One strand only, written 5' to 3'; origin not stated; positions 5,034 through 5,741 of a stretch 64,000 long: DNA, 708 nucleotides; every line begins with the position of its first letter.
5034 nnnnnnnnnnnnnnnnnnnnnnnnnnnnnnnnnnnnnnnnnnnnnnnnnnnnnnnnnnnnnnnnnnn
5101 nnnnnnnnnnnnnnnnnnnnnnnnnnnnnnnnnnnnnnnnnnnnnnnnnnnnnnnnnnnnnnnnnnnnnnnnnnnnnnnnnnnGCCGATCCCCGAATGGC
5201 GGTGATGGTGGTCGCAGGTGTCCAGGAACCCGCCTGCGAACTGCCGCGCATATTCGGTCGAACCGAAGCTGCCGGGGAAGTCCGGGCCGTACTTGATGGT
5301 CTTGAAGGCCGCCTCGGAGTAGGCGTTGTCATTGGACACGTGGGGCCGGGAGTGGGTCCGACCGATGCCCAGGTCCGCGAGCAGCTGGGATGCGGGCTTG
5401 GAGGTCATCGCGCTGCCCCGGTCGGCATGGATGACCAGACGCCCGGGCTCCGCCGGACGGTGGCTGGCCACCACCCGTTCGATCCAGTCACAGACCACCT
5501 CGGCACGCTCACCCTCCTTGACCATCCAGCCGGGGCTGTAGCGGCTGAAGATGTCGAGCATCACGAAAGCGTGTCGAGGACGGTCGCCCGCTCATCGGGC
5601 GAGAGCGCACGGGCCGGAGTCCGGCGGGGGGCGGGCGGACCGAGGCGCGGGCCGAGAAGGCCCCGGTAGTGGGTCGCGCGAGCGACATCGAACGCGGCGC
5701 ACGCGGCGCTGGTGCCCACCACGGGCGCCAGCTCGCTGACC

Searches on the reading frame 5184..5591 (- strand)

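Call 27: search_protein_families(library=pfam, proteins=[window:5184-5591:-], max_evalue=0.001)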
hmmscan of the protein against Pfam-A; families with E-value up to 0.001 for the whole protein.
window:5184-5591:- (136 aa): 2 families
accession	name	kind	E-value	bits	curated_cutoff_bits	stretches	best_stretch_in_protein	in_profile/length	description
PF00665.32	rve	-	9.4e-14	52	32.6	1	5-84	23-100/102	Integrase core domain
PF13683.12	rve_3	-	0.00025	21.2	26.5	1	75-136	2-63/67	Integrase core domain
